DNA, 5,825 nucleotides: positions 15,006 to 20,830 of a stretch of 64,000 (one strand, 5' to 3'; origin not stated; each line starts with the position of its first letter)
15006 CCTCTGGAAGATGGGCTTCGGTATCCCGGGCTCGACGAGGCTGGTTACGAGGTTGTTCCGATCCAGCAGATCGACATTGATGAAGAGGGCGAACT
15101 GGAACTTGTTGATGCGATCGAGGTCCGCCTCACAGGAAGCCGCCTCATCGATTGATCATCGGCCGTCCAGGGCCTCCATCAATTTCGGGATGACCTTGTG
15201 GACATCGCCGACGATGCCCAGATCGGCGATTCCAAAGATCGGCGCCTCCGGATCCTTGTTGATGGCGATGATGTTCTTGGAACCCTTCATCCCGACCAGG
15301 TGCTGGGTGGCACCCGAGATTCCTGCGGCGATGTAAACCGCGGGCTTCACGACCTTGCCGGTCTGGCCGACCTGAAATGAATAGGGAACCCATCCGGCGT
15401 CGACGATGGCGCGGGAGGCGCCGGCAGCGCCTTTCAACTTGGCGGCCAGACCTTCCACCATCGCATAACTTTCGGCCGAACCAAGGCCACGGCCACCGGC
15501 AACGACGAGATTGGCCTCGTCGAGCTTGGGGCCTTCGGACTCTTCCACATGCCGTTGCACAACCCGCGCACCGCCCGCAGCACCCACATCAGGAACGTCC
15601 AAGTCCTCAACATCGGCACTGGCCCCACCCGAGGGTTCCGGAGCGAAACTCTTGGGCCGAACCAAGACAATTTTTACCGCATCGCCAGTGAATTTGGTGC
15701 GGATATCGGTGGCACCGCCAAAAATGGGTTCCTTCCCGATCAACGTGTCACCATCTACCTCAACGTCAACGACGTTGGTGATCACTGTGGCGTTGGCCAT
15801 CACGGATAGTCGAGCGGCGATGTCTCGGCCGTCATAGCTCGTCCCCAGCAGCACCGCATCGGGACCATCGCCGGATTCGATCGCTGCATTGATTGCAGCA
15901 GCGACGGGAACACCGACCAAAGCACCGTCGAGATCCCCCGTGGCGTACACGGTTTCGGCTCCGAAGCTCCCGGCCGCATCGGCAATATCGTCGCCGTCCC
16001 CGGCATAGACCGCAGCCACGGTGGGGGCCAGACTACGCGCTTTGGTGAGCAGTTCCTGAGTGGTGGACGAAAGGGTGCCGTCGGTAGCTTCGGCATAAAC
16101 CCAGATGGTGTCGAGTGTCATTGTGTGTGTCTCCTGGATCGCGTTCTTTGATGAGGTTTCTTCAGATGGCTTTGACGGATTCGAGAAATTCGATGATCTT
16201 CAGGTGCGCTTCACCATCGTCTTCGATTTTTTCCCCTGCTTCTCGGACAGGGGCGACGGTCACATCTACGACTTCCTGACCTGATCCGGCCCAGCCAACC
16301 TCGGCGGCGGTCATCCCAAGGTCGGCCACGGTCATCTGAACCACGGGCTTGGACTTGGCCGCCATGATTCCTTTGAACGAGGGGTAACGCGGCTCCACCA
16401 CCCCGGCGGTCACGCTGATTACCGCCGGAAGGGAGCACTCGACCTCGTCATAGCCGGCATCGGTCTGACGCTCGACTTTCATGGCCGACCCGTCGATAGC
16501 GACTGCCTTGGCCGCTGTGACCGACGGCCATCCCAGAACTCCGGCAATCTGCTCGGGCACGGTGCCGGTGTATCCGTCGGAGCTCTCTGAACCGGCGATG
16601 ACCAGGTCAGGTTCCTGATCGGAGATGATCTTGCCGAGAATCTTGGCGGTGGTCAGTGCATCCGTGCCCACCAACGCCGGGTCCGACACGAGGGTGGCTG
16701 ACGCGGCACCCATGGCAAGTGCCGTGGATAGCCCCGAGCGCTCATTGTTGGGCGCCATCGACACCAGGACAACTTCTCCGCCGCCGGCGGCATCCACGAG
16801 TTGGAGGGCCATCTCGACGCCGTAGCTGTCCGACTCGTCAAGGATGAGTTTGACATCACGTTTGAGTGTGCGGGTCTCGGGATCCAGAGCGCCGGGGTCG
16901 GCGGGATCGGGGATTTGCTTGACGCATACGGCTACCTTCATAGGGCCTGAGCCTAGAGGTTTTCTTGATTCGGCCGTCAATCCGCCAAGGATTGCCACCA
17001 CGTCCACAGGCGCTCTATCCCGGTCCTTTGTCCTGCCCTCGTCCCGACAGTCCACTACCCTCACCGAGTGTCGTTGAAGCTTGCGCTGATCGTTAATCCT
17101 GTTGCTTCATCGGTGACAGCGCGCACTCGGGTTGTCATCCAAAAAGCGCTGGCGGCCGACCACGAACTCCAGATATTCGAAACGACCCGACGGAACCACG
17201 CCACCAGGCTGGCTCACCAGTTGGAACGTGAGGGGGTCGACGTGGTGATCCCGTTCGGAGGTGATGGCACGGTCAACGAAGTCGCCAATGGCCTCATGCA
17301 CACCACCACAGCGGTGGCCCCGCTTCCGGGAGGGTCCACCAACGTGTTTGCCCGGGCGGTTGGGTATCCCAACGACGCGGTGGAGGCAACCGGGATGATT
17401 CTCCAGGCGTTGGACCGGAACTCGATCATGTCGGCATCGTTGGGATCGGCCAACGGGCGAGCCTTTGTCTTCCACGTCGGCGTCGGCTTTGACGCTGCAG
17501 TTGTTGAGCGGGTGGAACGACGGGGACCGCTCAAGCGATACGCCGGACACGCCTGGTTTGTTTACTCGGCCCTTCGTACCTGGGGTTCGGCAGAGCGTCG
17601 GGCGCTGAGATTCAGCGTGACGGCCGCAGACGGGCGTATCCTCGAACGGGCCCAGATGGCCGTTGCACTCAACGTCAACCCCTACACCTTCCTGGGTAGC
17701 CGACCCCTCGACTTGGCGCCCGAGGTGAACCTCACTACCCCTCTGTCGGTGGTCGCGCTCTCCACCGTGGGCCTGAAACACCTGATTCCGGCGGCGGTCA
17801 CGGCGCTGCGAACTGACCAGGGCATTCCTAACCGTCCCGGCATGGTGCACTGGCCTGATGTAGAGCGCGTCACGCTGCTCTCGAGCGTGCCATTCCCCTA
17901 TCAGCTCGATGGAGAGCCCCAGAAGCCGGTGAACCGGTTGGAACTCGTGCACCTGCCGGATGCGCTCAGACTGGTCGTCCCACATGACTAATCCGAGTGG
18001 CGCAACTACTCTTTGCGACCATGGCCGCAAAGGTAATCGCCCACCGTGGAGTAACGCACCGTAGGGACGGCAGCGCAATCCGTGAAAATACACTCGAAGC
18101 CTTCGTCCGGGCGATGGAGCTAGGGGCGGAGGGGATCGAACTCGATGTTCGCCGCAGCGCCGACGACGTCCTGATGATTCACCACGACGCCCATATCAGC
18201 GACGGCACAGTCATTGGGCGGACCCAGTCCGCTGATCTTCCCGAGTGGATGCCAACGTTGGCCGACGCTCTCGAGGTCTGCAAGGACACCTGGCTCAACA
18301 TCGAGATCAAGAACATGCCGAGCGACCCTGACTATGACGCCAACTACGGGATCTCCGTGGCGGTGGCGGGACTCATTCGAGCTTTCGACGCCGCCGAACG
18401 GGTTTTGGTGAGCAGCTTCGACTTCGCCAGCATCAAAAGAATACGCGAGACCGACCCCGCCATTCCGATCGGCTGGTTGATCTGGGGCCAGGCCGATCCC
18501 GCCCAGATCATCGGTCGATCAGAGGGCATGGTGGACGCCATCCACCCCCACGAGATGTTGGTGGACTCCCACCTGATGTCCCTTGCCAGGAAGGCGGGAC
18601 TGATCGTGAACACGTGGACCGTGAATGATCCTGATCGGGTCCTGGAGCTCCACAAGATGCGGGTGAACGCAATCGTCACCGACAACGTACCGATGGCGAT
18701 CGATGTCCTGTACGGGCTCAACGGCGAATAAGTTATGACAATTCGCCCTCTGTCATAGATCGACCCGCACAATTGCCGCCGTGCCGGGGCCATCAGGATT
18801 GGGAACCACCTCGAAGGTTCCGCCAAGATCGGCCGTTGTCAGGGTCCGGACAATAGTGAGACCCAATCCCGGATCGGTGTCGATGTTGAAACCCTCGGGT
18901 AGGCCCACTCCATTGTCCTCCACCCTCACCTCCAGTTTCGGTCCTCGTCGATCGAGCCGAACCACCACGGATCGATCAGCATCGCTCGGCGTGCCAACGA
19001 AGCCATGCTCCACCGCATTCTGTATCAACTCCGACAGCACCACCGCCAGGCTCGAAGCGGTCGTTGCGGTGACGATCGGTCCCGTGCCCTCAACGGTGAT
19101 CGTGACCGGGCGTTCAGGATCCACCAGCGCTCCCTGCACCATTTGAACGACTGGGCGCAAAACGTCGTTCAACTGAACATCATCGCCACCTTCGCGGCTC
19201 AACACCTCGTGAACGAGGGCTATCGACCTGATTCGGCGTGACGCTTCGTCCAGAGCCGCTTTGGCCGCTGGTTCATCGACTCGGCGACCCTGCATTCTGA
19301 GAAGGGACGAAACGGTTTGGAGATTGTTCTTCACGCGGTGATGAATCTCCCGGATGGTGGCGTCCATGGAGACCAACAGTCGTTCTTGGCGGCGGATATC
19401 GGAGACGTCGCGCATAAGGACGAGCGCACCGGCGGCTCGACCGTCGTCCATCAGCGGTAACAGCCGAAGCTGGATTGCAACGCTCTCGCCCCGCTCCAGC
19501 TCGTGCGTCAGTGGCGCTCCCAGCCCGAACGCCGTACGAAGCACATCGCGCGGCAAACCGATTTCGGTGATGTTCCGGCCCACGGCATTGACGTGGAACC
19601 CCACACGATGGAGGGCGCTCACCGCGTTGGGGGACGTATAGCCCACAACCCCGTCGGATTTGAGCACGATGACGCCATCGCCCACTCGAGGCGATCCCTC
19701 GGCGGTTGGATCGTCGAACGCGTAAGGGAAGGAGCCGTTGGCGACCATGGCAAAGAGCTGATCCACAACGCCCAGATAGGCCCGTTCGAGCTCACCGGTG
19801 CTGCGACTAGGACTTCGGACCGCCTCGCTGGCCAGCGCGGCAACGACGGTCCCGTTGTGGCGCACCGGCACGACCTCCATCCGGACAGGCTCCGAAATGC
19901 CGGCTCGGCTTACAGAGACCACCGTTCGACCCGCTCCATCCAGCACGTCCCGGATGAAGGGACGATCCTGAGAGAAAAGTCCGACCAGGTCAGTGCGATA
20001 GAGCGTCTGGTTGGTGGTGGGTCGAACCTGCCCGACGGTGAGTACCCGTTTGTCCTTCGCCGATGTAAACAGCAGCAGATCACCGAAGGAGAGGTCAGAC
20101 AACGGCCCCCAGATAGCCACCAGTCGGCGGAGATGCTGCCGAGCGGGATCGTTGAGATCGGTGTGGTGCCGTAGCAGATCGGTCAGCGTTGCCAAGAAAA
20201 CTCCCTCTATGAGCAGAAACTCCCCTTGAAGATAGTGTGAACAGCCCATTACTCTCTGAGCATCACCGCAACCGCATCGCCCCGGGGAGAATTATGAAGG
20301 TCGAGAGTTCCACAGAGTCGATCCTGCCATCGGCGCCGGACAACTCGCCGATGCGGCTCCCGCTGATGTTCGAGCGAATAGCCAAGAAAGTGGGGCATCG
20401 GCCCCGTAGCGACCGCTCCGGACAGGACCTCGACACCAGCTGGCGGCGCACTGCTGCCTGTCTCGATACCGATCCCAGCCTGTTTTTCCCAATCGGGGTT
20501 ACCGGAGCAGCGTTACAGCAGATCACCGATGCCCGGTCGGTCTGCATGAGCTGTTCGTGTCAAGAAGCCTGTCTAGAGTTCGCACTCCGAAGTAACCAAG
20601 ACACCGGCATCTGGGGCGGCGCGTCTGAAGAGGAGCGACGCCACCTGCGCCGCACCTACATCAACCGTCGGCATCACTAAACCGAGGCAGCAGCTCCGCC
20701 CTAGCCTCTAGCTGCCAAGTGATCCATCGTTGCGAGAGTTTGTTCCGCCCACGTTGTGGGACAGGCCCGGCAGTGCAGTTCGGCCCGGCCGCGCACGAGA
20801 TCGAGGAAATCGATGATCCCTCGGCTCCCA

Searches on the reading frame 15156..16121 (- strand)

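Call 26: search_protein_families(library=pfam, proteins=[window:15156-16121:-], max_evalue=0.00001)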
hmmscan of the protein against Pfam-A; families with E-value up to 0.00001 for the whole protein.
window:15156-16121:- (321 aa): 2 families
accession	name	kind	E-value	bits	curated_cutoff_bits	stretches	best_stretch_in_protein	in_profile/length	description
PF00766.25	ETF_alpha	-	1e-32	112.3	27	1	199-279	1-81/81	Electron transfer flavoprotein FAD-binding domain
PF01012.27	ETF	-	5.9e-29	101.6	26.7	1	6-178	1-180/181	Electron transfer flavoprotein domain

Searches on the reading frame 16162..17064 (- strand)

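Call 26: search_protein_families(library=pfam, proteins=[window:16162-17064:-], max_evalue=0.00001)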
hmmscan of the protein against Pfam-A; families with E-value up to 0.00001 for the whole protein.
window:16162-17064:- (300 aa): 1 family
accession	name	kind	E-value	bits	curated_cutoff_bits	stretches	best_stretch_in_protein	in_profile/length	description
PF01012.27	ETF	-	1.1e-36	126.7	26.7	1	69-248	6-180/181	Electron transfer flavoprotein domain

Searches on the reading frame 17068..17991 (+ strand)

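Call 26: search_protein_families(library=pfam, proteins=[window:17068-17991:+], max_evalue=0.00001)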
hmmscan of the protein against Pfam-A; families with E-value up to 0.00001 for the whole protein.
window:17068-17991:+ (307 aa): 1 family
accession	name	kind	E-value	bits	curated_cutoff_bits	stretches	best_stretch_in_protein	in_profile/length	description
PF00781.29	DAGK_cat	-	1.2e-26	93.2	23.6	1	4-114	1-115/125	Diacylglycerol kinase catalytic domain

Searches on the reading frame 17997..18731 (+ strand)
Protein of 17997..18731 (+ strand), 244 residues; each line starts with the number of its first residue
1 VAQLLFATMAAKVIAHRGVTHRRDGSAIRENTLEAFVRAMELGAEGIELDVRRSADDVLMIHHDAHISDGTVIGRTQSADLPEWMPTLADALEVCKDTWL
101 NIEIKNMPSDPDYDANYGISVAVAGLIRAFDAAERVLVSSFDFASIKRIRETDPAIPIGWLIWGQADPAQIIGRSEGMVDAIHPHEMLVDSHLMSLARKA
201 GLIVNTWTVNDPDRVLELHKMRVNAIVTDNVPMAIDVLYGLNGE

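Call 26: search_protein_families(library=pfam, proteins=[window:17997-18731:+], max_evalue=0.00001)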
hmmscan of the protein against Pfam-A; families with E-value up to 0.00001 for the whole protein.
window:17997-18731:+ (244 aa): 1 family
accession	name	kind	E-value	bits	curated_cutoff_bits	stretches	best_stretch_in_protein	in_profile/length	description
PF03009.23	GDPD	-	3.1e-33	116.3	23.6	1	16-231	1-242/244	Glycerophosphoryl diester phosphodiesterase family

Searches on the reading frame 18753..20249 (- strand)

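Call 26: search_protein_families(library=pfam, proteins=[window:18753-20249:-], max_evalue=0.00001)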
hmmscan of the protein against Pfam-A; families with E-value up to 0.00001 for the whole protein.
window:18753-20249:- (498 aa): 5 families
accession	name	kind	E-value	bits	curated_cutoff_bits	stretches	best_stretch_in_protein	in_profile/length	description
PF12282.15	GAF_PdtaS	-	7.8e-28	97.6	23.7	1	22-159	1-142/145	Histidine kinase PdtaS, GAF domain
PF07568.18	HisKA_2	-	7.7e-24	84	22.3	1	301-371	1-72/76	Histidine kinase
PF02518.31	HATPase_c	-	6.8e-12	46.3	26.4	1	399-497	4-108/111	Histidine kinase-, DNA gyrase B-, and HSP90-like ATPase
PF07536.20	HWE_HK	-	5.1e-11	43.6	22.8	1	301-372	1-70/83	HWE histidine kinase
PF13581.12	HATPase_c_2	-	4.8e-07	30.3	27.4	1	394-471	25-109/127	Histidine kinase-like ATPase domain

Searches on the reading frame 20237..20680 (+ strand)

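Call 27: search_protein_families(library=pfam, proteins=[window:20237-20680:+], max_evalue=0.001)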
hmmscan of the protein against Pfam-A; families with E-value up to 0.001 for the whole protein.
window:20237-20680:+ (147 aa): 1 family
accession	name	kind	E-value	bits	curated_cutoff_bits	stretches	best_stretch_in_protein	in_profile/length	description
PF02467.21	Whib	-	1.9e-21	76.8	23.6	1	69-137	1-65/65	Transcription factor WhiB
